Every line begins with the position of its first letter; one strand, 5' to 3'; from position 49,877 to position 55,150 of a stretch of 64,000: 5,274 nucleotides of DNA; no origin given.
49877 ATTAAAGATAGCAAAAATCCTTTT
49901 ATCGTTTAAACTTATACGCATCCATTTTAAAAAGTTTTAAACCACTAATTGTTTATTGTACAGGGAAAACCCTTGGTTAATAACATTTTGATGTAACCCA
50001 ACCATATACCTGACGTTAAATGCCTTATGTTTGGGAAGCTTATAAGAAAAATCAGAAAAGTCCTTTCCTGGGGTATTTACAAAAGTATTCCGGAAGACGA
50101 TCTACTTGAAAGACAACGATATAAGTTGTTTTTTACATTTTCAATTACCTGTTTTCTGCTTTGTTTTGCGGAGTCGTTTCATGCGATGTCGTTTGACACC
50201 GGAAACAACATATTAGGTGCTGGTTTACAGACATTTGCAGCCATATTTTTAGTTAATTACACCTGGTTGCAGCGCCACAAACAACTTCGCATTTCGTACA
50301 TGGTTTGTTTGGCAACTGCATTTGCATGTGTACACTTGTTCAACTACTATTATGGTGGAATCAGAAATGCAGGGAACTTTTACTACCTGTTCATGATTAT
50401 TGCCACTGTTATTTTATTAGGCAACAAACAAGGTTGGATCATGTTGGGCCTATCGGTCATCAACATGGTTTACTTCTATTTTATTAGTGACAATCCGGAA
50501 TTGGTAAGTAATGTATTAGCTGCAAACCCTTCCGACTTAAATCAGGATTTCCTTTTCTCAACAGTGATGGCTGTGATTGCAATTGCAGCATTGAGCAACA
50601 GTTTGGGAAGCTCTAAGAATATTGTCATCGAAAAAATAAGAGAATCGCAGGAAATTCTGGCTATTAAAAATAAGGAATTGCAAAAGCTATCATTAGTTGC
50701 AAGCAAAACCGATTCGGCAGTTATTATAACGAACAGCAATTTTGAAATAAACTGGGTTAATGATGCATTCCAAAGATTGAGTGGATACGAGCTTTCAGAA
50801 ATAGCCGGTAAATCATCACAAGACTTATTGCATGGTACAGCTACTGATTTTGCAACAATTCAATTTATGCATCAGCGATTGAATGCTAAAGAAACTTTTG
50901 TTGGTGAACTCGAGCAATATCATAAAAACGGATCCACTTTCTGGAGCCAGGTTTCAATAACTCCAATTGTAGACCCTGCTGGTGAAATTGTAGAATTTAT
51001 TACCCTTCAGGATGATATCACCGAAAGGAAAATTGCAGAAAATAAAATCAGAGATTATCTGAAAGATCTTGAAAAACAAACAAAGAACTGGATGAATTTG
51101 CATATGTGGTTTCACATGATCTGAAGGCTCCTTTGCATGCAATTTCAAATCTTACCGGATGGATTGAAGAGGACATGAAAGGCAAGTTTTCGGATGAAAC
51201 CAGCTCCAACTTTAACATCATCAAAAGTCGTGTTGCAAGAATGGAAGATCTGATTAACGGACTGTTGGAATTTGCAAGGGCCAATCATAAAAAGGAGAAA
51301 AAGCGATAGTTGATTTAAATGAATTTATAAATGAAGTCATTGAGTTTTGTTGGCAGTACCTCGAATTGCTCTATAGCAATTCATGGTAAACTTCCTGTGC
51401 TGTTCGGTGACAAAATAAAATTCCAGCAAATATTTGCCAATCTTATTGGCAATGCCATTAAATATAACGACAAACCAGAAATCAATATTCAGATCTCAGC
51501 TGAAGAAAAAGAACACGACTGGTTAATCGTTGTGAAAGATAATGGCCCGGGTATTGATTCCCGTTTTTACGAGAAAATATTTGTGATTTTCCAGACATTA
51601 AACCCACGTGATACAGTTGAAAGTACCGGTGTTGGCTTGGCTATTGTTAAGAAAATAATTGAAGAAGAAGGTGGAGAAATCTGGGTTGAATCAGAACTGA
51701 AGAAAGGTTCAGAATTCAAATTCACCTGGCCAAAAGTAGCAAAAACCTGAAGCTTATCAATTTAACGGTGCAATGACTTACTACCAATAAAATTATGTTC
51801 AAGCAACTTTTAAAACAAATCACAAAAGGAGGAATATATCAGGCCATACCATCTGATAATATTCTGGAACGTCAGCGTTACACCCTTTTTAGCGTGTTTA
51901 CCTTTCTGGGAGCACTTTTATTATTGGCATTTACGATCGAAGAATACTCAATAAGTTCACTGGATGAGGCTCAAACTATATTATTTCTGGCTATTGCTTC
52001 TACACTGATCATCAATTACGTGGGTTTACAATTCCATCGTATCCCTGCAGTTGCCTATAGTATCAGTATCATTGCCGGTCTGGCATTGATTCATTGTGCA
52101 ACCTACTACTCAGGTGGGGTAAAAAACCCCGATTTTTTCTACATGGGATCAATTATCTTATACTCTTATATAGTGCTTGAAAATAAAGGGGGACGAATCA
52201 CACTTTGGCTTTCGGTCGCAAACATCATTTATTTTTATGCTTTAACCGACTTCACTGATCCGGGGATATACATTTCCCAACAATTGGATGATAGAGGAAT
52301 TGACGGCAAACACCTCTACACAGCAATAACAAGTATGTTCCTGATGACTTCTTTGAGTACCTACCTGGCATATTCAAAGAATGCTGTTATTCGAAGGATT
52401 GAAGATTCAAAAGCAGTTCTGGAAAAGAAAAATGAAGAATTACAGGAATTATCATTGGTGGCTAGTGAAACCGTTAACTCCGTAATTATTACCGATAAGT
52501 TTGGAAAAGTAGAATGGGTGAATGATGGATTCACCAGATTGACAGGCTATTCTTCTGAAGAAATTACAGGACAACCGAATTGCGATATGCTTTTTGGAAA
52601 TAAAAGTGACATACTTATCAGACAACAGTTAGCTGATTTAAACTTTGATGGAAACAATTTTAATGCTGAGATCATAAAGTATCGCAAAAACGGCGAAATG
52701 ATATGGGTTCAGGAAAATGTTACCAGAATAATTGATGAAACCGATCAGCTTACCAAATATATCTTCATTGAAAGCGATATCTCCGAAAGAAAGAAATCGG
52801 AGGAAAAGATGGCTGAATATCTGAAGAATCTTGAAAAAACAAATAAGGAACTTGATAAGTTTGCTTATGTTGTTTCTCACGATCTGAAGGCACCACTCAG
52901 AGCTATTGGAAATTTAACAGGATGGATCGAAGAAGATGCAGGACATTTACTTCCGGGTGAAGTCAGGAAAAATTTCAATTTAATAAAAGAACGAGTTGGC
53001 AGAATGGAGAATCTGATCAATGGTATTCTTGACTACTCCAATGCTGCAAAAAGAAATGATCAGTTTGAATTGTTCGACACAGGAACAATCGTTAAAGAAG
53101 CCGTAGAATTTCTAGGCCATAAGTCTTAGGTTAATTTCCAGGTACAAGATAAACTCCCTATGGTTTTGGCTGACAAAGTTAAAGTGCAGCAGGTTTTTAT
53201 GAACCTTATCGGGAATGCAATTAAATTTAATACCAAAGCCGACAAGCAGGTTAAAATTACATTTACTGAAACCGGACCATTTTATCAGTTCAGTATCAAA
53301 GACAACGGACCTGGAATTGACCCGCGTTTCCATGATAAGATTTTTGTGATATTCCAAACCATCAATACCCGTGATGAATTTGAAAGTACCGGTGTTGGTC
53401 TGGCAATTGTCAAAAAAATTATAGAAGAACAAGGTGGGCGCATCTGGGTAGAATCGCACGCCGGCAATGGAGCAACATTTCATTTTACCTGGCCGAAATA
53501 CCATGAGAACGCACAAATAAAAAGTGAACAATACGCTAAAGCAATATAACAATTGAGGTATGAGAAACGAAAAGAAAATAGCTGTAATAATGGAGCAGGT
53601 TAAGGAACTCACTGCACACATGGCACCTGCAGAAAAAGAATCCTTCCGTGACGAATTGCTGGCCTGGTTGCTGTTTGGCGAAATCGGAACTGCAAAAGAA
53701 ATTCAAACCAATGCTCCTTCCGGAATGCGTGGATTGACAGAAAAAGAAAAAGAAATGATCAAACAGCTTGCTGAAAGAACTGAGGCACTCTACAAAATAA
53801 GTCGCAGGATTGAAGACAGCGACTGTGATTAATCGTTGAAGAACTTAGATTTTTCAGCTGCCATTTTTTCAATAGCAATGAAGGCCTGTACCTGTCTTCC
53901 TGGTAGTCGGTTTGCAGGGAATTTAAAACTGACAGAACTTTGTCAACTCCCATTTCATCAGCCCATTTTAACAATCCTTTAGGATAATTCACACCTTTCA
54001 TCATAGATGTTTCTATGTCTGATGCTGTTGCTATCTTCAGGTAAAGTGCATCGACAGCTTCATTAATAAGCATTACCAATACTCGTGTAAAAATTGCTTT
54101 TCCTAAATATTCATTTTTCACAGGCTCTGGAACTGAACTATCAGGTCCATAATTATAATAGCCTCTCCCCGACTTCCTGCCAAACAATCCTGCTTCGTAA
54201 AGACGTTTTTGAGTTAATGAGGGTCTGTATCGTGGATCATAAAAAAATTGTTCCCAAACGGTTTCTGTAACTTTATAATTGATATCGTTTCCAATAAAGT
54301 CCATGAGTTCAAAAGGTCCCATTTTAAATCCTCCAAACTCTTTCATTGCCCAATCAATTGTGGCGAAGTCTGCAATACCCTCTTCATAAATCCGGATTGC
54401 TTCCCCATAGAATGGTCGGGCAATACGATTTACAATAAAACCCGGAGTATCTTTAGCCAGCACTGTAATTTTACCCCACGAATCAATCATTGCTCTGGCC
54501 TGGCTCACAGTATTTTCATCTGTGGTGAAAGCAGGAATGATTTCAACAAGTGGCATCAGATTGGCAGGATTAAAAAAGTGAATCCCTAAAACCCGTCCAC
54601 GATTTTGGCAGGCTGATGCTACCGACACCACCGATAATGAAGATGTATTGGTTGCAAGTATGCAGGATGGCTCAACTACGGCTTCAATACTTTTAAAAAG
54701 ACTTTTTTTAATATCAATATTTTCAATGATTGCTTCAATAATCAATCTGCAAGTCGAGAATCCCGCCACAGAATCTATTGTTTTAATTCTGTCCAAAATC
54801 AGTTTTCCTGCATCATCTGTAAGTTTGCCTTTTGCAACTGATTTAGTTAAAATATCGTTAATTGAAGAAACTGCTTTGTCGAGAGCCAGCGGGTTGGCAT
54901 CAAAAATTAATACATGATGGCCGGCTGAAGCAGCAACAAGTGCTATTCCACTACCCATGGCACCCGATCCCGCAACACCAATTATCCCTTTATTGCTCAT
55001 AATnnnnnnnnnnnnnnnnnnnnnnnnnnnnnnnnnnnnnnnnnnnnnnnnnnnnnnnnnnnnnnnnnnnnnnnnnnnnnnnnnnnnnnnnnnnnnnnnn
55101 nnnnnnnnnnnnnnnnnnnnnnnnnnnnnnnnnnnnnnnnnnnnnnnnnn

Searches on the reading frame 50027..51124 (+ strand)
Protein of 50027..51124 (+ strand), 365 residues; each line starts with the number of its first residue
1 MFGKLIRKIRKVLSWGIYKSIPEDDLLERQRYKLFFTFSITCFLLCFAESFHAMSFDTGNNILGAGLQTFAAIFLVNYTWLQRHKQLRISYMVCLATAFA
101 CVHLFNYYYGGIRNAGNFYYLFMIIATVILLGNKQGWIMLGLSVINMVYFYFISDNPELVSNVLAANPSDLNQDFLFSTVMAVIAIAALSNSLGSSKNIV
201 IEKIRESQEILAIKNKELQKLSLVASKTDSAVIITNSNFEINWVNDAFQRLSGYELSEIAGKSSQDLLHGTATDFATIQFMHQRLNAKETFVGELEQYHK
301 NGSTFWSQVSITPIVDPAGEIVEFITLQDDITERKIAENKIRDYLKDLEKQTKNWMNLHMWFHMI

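Call 41: search_protein_families(library=pfam, proteins=[window:50027-51124:+], max_evalue=0.001)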
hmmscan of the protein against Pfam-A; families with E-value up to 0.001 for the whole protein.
window:50027-51124:+ (365 aa): 5 families
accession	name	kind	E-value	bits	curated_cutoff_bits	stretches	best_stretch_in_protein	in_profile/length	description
PF13426.13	PAS_9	-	1.1e-18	67.8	27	1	230-333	2-103/103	PAS domain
PF00989.32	PAS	-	4.3e-13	49.7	22.6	1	226-330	8-112/113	PAS fold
PF08448.16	PAS_4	-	5.1e-12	46.4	23.1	1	229-335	5-109/110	PAS fold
PF08447.18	PAS_3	-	3.9e-09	37.1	25.6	1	244-325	4-86/89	PAS fold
PF13188.13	PAS_8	-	5.2e-05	23.4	21.8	0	228-264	10-43/65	PAS domain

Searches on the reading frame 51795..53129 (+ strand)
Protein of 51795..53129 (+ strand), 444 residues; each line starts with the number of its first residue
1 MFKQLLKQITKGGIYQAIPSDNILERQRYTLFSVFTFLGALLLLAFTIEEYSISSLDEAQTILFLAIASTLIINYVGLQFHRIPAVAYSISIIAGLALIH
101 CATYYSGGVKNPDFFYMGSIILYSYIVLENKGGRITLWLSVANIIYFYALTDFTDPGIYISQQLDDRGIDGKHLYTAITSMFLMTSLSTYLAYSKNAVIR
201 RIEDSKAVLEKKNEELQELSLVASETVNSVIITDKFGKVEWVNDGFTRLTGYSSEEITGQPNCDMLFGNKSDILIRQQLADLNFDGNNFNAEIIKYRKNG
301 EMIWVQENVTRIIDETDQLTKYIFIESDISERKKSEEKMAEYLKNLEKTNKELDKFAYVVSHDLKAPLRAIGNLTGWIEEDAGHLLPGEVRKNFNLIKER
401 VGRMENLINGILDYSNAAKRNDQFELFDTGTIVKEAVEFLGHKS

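Call 41: search_protein_families(library=pfam, proteins=[window:51795-53129:+], max_evalue=0.001)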
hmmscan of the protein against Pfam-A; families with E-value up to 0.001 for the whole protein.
window:51795-53129:+ (444 aa): 4 families
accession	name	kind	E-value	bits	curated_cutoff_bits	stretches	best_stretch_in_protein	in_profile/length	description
PF13426.13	PAS_9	-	2.8e-17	63.3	27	1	228-331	2-103/103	PAS domain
PF00512.31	HisKA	-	2.3e-10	40.8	26.9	1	353-416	2-62/66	His Kinase A (phospho-acceptor) domain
PF00989.32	PAS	-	1.4e-08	35.1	22.6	1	228-328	12-112/113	PAS fold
PF08447.18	PAS_3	-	4.2e-07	30.6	25.6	1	242-323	4-86/89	PAS fold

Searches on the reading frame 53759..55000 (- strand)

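Call 41: search_protein_families(library=pfam, proteins=[window:53759-55000:-], max_evalue=0.001)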
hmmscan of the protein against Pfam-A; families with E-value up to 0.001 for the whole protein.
window:53759-55000:- (413 aa): 3 families
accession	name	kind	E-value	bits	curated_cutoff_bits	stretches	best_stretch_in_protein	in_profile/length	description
PF02737.24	3HCDH_N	-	8.8e-56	189.1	22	1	7-185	2-180/180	3-hydroxyacyl-CoA dehydrogenase, NAD binding domain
PF00725.27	3HCDH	-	3e-47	159.5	22.1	2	187-284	1-97/97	3-hydroxyacyl-CoA dehydrogenase, C-terminal domain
PF03446.21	NAD_binding_2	-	0.00016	22.2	21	1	7-47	2-42/161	NAD binding domain of 6-phosphogluconate dehydrogenase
